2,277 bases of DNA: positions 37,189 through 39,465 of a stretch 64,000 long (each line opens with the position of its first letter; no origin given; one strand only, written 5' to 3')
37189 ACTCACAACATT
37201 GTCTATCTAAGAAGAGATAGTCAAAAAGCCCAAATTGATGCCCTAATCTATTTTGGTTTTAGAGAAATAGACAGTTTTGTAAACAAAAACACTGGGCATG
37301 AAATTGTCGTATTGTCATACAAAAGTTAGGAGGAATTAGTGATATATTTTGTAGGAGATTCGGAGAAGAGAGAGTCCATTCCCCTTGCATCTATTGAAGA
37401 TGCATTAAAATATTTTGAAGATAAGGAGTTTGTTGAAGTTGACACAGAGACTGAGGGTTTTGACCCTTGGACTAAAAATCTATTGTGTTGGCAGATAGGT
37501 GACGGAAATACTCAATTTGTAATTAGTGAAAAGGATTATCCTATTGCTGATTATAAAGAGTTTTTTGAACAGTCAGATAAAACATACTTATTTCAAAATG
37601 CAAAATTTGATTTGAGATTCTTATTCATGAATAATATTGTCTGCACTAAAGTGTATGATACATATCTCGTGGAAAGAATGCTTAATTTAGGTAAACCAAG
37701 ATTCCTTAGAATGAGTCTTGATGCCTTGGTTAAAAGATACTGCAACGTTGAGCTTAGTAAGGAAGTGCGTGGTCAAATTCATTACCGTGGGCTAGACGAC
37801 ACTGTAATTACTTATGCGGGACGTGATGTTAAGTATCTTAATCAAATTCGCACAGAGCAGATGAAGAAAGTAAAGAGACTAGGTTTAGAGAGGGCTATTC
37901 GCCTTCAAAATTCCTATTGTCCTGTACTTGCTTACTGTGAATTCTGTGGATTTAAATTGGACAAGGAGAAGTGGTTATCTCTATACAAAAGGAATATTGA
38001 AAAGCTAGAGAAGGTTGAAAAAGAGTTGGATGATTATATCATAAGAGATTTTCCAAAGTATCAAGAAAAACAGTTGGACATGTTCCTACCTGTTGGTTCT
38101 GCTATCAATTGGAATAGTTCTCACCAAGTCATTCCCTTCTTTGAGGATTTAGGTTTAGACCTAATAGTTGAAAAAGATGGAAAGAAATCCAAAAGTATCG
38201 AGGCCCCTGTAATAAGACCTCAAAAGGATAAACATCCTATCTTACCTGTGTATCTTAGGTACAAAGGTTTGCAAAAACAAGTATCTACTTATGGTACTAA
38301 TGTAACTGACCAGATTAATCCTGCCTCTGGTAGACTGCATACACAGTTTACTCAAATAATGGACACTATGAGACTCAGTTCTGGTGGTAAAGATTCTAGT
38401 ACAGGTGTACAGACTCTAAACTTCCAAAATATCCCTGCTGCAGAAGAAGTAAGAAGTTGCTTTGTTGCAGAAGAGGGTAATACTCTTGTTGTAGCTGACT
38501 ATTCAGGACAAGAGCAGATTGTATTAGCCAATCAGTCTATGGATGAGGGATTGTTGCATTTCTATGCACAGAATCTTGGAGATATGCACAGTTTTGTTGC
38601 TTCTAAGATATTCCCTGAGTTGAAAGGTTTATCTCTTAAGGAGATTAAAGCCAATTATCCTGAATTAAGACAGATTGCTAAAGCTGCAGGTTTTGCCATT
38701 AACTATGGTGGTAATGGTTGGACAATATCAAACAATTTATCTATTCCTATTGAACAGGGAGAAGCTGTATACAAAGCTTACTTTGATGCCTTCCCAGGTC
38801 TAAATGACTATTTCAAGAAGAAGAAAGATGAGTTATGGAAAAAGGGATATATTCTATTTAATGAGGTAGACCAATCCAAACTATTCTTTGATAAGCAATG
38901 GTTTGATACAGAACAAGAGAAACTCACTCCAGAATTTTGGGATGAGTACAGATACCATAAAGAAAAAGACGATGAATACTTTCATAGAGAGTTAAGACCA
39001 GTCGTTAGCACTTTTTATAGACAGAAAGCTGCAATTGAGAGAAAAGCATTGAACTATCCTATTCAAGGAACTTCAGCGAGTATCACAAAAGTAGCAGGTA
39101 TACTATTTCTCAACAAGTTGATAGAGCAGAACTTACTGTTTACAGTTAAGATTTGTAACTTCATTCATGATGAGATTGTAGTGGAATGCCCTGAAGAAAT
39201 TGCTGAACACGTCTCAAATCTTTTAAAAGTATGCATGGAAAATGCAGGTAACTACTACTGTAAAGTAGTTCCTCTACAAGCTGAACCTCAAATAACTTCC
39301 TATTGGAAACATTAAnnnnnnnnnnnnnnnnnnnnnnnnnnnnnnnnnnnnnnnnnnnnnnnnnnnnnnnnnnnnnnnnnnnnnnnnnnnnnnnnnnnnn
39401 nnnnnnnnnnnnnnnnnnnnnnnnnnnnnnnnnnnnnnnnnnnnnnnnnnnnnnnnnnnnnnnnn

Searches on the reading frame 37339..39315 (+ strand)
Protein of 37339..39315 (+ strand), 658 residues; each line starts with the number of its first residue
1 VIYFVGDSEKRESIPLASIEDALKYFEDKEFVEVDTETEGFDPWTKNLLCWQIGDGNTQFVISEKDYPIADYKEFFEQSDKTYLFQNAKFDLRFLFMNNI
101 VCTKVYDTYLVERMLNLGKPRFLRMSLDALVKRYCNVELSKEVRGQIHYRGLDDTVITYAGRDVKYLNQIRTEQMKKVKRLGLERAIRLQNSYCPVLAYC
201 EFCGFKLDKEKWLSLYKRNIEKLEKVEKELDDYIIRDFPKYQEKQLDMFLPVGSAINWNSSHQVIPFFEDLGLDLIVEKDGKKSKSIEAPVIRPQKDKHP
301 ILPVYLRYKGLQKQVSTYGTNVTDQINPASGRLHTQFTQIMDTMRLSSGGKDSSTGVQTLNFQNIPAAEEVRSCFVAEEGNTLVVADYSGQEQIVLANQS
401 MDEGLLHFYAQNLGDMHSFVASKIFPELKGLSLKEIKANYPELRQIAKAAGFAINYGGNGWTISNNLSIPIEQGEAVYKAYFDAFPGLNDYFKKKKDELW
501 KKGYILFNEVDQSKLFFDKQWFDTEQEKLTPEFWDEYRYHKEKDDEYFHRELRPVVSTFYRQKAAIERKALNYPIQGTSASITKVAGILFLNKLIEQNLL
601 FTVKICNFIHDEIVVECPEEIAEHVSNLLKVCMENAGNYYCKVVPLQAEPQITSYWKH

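Call 15: search_protein_families(library=phrogs, proteins=[window:37339-39315:+], max_evalue=0.00001)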
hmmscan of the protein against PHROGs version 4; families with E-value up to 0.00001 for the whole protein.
window:37339-39315:+ (658 aa): 7 families
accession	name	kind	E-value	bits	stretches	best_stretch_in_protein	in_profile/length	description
phrog_17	-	DNA, RNA and nucleotide metabolism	7.2e-95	320.1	1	26-657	667-1231/1445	DNA polymerase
phrog_2573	-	DNA, RNA and nucleotide metabolism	5.4e-35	122.2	1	369-651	3-269/336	DNA polymerase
phrog_15971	-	DNA, RNA and nucleotide metabolism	4.4e-18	66.6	2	568-657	286-373/376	DNA polymerase I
phrog_10285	-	DNA, RNA and nucleotide metabolism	1.4e-17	64.8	1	361-657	31-319/321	DNA polymerase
phrog_12241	-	DNA, RNA and nucleotide metabolism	3.5e-17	63.5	1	67-372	182-500/502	DNA polymerase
phrog_5995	-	DNA, RNA and nucleotide metabolism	3.8e-17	63.6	1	548-656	61-175/236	DNA polymerase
phrog_24147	-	DNA, RNA and nucleotide metabolism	8e-08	33.4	1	568-652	3-85/93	DNA polymerase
